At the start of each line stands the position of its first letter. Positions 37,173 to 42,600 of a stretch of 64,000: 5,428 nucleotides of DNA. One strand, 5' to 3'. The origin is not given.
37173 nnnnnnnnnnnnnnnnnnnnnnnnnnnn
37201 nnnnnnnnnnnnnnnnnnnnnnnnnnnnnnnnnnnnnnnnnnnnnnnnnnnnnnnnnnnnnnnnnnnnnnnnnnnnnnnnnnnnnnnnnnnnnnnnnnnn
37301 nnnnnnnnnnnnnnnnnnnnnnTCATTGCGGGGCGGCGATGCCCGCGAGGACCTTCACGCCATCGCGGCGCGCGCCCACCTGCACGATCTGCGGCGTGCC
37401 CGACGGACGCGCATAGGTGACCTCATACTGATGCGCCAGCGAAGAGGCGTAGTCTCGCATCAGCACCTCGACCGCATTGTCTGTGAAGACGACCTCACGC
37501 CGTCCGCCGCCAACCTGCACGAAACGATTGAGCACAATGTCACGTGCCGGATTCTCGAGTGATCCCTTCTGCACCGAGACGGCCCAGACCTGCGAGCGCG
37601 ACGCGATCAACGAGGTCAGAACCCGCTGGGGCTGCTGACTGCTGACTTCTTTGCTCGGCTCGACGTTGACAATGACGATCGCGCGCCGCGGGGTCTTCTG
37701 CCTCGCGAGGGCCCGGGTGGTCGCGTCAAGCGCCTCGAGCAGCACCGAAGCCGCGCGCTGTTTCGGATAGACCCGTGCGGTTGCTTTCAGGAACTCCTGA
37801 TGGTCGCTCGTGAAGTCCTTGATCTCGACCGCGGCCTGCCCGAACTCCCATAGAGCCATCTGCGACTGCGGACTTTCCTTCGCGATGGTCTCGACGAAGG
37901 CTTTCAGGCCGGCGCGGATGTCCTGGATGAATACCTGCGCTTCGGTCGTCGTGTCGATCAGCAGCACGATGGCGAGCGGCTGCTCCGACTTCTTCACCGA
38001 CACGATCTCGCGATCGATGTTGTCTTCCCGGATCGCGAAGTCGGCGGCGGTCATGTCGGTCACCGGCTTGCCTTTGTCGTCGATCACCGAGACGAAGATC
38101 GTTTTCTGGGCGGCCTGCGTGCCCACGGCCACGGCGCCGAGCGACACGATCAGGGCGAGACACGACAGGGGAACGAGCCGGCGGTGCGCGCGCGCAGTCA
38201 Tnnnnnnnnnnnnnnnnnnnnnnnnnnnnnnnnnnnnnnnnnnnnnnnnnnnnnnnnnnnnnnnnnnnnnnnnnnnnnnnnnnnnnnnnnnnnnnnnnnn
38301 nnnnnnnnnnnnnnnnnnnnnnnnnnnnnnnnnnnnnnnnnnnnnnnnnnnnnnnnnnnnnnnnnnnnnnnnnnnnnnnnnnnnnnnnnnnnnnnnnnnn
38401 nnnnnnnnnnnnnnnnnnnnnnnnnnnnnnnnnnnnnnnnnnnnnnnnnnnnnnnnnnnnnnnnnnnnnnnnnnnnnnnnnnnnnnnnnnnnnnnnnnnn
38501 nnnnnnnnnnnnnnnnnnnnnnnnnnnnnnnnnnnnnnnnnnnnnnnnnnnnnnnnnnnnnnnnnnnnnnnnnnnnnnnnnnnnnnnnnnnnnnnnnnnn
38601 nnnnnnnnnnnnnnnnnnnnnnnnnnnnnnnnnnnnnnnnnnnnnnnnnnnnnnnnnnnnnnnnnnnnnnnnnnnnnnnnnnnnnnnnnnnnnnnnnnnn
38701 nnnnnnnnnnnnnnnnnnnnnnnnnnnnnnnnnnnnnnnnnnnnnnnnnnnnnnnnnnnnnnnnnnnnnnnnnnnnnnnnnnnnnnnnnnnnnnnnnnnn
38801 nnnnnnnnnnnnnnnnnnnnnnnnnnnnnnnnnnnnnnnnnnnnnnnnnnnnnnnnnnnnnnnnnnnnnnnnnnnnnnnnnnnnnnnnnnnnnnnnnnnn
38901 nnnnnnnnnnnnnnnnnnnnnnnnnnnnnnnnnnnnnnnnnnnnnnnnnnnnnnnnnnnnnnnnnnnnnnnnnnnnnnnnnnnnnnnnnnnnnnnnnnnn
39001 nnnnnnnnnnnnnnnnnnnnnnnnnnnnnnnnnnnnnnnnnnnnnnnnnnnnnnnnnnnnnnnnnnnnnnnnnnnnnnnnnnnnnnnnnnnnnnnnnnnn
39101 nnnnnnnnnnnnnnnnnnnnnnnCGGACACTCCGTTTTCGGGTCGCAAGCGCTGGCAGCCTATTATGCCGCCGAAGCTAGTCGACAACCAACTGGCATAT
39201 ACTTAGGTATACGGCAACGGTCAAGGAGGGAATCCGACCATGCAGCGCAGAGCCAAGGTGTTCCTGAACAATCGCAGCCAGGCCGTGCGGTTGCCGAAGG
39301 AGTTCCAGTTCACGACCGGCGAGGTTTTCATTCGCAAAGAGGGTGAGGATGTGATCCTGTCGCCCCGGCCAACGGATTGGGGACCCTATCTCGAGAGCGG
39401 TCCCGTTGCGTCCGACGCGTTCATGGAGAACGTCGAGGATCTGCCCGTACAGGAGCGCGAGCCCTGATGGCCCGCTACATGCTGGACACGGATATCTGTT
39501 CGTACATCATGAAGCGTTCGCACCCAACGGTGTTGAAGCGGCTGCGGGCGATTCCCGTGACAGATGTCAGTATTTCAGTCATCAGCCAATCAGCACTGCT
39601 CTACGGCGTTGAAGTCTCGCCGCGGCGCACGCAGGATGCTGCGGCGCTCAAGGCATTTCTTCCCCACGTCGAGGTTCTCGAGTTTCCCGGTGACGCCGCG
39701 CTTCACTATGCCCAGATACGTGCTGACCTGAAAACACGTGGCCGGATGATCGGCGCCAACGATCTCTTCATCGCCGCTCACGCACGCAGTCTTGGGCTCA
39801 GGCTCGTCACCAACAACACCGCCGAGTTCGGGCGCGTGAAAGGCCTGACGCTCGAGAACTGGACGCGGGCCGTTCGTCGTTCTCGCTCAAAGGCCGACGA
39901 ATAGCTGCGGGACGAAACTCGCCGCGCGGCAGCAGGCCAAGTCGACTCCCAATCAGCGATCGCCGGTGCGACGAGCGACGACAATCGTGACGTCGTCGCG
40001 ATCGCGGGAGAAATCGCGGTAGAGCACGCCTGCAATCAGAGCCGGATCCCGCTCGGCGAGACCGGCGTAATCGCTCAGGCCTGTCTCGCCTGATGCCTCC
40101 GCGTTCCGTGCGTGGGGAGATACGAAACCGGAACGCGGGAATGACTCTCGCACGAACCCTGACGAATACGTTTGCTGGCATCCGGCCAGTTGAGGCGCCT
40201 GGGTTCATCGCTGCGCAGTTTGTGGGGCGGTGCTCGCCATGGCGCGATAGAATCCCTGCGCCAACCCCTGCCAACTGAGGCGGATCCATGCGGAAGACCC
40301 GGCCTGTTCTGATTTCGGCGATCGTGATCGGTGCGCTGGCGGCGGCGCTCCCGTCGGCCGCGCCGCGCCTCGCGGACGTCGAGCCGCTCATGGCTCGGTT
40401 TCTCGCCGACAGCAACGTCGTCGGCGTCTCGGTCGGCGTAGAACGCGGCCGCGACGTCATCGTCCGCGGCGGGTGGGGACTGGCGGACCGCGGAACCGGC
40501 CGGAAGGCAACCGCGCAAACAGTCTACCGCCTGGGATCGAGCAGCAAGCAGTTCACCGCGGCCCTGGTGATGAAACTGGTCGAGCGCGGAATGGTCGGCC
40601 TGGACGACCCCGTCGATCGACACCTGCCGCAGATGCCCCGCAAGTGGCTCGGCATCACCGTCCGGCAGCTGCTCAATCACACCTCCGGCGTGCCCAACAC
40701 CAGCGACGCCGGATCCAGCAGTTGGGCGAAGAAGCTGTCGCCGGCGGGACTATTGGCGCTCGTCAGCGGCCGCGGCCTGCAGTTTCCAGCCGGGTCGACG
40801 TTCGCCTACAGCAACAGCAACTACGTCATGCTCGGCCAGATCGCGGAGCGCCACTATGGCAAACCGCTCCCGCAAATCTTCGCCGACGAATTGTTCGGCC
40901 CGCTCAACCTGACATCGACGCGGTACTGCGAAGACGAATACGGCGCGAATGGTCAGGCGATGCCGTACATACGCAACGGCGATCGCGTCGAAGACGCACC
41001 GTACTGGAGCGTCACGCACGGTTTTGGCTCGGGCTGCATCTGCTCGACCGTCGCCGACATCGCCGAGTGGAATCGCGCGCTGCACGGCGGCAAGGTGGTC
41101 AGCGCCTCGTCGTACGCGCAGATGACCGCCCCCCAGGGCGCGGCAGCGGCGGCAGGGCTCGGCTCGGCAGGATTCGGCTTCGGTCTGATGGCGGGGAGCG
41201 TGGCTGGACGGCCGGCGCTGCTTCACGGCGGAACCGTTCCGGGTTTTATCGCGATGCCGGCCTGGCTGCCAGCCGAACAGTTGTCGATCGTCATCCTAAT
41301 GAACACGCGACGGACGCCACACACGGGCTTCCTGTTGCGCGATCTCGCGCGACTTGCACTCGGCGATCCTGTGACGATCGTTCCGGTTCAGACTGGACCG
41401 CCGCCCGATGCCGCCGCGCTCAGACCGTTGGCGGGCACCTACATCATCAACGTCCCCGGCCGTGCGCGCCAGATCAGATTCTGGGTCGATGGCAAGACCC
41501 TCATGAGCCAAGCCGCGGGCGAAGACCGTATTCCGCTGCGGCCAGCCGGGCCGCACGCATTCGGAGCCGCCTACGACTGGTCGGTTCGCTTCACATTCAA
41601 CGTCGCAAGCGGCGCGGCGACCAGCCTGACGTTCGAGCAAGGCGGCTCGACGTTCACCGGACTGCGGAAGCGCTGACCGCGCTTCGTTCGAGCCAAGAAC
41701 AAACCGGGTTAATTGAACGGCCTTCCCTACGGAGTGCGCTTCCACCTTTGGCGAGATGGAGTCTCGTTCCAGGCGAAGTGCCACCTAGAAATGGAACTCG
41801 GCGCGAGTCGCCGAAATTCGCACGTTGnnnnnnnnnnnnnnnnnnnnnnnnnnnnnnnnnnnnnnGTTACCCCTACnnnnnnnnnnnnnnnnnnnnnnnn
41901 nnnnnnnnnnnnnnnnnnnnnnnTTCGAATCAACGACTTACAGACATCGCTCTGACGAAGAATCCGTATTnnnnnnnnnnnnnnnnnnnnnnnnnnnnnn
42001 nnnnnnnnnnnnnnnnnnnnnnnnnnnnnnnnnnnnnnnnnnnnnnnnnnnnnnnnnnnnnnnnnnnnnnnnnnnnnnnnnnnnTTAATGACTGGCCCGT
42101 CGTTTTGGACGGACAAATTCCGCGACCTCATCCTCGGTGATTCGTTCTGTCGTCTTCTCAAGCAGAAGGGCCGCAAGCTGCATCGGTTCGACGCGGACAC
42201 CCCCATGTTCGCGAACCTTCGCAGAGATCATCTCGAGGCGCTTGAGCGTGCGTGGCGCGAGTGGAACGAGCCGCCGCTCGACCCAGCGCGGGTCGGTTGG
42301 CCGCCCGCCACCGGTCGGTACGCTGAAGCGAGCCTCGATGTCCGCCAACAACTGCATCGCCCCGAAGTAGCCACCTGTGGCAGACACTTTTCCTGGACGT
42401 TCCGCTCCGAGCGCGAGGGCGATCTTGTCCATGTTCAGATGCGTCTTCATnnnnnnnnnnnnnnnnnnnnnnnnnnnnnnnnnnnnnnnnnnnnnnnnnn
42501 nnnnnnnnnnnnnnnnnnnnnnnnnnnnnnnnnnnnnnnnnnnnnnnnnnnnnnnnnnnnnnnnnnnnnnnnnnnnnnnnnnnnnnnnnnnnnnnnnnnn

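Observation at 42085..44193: Bacterial XPF/ERCC4-(HhH)2 nuclease in a tight operon with three unknown small proteins: candidate novel nuclease system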

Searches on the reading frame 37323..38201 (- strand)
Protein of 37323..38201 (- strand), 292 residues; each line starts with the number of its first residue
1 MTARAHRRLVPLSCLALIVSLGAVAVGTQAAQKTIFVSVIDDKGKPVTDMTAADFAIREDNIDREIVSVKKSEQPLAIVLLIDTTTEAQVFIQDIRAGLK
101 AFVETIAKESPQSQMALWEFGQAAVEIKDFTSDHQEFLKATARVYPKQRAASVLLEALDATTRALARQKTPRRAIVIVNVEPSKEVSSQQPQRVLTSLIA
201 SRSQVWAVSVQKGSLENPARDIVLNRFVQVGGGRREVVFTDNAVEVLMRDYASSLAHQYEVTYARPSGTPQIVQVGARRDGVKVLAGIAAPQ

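Call 94: search_protein_families(library=padloc, proteins=[window:37323-38201:-], max_evalue=0.001)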
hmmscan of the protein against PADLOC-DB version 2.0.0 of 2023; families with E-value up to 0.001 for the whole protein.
window:37323-38201:- (292 aa): 0 families

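Call 95: search_protein_families(library=pfam, proteins=[window:37323-38201:-], max_evalue=0.0001)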
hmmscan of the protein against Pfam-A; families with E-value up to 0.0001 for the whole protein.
window:37323-38201:- (292 aa): 1 family
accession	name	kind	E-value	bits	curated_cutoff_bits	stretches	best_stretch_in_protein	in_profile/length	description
PF13519.12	VWA_2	-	4.3e-07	30.9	27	1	99-177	24-102/107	von Willebrand factor type A domain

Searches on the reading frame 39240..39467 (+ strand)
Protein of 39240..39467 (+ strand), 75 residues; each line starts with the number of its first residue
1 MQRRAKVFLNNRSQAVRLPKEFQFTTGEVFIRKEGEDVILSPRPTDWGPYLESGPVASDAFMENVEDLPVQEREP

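Call 94: search_protein_families(library=padloc, proteins=[window:39240-39467:+], max_evalue=0.001)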
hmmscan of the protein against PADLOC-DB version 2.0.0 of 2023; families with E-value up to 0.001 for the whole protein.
window:39240-39467:+ (75 aa): 0 families

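Call 95: search_protein_families(library=pfam, proteins=[window:39240-39467:+], max_evalue=0.0001)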
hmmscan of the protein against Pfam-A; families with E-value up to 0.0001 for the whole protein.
window:39240-39467:+ (75 aa): 1 family
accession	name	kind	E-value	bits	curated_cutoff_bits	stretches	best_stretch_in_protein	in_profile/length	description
PF04014.23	MazE_antitoxin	-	4.3e-05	23.8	24.7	1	7-47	1-47/48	Antidote-toxin recognition MazE, bacterial antitoxin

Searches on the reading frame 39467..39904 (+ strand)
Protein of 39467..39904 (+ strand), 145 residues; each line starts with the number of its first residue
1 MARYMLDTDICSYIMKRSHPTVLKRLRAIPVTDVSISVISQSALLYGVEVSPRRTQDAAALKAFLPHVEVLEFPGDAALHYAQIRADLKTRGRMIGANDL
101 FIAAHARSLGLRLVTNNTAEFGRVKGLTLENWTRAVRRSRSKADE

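Call 94: search_protein_families(library=padloc, proteins=[window:39467-39904:+], max_evalue=0.001)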
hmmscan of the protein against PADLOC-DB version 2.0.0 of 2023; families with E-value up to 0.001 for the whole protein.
window:39467-39904:+ (145 aa): 0 families

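Call 95: search_protein_families(library=pfam, proteins=[window:39467-39904:+], max_evalue=0.0001)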
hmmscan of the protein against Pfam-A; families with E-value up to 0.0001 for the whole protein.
window:39467-39904:+ (145 aa): 1 family
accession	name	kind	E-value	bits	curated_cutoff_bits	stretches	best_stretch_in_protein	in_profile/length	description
PF01850.27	PIN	-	4.3e-15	56.8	23.6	1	4-125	1-118/120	PIN domain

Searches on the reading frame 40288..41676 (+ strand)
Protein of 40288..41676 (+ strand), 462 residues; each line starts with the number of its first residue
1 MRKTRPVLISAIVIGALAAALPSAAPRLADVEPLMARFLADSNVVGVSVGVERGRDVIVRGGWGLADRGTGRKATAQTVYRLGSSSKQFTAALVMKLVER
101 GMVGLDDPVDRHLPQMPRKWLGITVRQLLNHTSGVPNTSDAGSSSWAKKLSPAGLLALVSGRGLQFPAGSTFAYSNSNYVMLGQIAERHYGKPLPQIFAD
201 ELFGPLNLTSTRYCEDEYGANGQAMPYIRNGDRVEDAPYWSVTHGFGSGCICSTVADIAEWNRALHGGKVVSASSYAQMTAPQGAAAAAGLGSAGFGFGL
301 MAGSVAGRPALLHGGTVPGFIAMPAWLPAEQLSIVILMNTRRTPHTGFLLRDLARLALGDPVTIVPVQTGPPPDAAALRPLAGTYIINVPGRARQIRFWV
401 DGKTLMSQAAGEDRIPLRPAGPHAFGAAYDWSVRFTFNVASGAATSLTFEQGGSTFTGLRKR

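Call 94: search_protein_families(library=padloc, proteins=[window:40288-41676:+], max_evalue=0.001)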
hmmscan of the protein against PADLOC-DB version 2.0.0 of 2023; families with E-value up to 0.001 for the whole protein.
window:40288-41676:+ (462 aa): 0 families

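Call 95: search_protein_families(library=pfam, proteins=[window:40288-41676:+], max_evalue=0.0001)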
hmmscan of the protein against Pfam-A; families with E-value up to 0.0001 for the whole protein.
window:40288-41676:+ (462 aa): 1 family
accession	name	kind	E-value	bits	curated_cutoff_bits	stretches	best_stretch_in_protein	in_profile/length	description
PF00144.29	Beta-lactamase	-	1.5e-67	228.6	27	1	34-357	4-327/329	Beta-lactamase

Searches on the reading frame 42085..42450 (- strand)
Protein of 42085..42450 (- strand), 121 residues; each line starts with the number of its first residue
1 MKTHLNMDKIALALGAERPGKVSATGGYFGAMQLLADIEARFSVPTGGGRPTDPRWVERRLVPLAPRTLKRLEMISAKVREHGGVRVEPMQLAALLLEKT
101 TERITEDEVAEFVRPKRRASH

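Call 4: search_protein_families(library=pfam, proteins=[window:42085-42450:-], max_evalue=1)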
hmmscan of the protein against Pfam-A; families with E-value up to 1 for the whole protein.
window:42085-42450:- (121 aa): 0 families

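Call 5: search_protein_families(library=padloc, proteins=[window:42085-42450:-], max_evalue=1)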
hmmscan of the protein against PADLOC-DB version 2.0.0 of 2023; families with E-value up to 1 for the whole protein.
window:42085-42450:- (121 aa): 0 families

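Call 6: search_protein_families(library=phrogs, proteins=[window:42085-42450:-], max_evalue=1)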
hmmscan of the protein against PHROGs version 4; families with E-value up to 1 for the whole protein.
window:42085-42450:- (121 aa): 0 families

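Call 7: search_protein_families(library=ncbifam, proteins=[window:42085-42450:-], max_evalue=1)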
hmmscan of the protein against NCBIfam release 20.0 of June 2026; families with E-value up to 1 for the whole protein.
window:42085-42450:- (121 aa): 1 family
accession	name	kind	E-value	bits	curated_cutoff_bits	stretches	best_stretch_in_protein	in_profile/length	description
TIGR00461.1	gcvP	equivalog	0.23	9.1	859.2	1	26-96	677-749/939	aminomethyl-transferring glycine dehydrogenase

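Call 49: search_protein_representatives(protein=window:42085-42450:-)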
Query: 121 residues. Proteins with E-value up to 0.001 (for the whole library): 451; up to 1e-10: 151; up to 1e-30: 6. The best 150 are listed.
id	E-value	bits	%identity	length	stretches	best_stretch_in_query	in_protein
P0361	4.7e-49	181.8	74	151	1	5-121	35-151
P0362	2.4e-34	134.4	58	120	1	1-119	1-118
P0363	2.7e-34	134.2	76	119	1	26-114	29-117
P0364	7.4e-32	126.4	76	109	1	35-119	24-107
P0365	9.0e-32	126.1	55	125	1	2-111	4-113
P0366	1.8e-31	125.2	68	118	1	28-120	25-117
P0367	1.2e-30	122.5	77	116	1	1-79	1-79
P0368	3.1e-30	121.2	65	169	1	2-89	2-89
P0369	9.0e-30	119.7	55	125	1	1-115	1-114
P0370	1.4e-29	119.1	52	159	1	1-114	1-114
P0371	1.5e-29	119.0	53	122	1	1-114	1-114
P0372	2.0e-29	118.6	56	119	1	3-116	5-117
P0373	3.6e-29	117.7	63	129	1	5-105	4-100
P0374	6.2e-29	117.0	56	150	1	2-120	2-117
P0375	1.2e-28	116.0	52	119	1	2-115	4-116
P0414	4.5e-20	88.5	43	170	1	5-112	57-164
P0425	4.3e-19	85.3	53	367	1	2-90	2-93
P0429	8.8e-19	84.3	51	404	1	10-104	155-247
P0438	8.7e-18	81.1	42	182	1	7-103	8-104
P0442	2.3e-17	79.7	52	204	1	6-100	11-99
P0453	1.2e-15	74.2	51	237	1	8-100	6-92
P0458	3.1e-15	72.9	49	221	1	15-98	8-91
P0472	3.1e-14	69.6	40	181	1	6-101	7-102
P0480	3.8e-13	66.1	38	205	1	5-100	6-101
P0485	1.0e-12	64.8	44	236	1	27-107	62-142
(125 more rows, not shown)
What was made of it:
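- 42085..42450 (-): D121: a 121-aa partner that always follows C148 after about 3 nt. Its C-terminal half has a ribbon-helix-helix-like pattern, so it is a probable DNA-binding regulator or antitoxin. 451 representative relatives (call 49).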

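Call 50: search_protein_families(library=pfam, proteins=[P0425, P0429, P0453, P0485, P0458, P0442, P0480, P0414, P0438, P0472], max_evalue=0.01)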
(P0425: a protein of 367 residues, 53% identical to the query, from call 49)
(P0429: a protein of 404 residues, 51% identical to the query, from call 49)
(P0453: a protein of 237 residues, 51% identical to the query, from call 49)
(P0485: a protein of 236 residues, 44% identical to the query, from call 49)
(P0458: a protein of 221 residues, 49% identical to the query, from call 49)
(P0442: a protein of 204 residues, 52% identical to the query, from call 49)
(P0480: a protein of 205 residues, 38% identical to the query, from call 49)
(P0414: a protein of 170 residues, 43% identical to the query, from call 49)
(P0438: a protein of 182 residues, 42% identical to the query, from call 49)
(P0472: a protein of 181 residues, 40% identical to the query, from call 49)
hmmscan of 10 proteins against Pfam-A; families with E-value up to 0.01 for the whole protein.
P0425 (367 aa): 0 families

P0429 (404 aa): 2 families
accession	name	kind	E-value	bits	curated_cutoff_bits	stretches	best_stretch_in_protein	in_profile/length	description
PF13565.12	HTH_32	-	0.0046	17.9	33.7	0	3-45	26-73/73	Homeodomain-like domain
PF11001.13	AFUB_07903_YDR124W_hel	-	0.0072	16.8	31.3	0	186-254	40-109/124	YDR124W-like, helical bundle domain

P0453 (237 aa): 0 families

P0485 (236 aa): 0 families

P0458 (221 aa): 0 families

P0442 (204 aa): 0 families

P0480 (205 aa): 1 family
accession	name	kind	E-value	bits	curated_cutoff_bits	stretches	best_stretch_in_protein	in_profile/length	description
PF09722.15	Xre_MbcA_ParS_C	-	5.8e-17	61.9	24.5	1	153-202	2-51/51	Antitoxin Xre/MbcA/ParS C-terminal toxin-binding domain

P0414 (170 aa): 0 families

P0438 (182 aa): 0 families

P0472 (181 aa): 0 families
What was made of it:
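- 42085..42450 (-): One relative (P0480) carries a D121-like N-terminus fused to the Xre_MbcA_ParS_C antitoxin toxin-binding domain (call 50).
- A relative of the partner protein is fused to an antitoxin domain (call 50).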

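Call 73: search_solved_structures(query=A6, max_evalue=10, show_alignments=2)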
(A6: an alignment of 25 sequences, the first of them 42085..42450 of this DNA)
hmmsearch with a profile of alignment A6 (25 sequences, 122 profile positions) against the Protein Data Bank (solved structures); distinct sequences matched with E-value up to 10: 2.
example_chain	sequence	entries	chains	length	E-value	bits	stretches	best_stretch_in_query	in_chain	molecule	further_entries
36hb_C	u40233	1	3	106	0.15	15.2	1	34-92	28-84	CAM1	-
8rka_A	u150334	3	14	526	3.9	10.6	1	63-109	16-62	Portal protein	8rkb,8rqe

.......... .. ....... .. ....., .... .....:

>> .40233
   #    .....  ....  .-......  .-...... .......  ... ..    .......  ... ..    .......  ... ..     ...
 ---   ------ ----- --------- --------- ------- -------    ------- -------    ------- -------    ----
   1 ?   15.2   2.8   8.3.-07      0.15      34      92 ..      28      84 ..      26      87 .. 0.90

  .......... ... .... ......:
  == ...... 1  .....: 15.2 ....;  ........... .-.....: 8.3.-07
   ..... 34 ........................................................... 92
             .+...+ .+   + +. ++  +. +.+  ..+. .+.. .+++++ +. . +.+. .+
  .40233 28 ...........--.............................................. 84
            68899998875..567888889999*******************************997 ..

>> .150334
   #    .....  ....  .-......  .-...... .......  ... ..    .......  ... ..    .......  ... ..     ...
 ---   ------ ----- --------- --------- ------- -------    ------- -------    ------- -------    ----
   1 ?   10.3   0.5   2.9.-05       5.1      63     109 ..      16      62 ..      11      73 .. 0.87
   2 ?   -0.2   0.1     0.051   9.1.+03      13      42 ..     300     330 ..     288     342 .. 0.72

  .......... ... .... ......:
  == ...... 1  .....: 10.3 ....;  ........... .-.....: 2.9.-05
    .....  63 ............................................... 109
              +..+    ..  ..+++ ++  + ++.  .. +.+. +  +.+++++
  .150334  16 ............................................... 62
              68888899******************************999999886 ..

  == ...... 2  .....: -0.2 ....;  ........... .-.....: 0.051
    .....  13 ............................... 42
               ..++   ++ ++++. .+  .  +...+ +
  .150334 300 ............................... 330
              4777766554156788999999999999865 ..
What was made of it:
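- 42085..42450 (-): No Pfam or PDB match (calls 4, 73).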
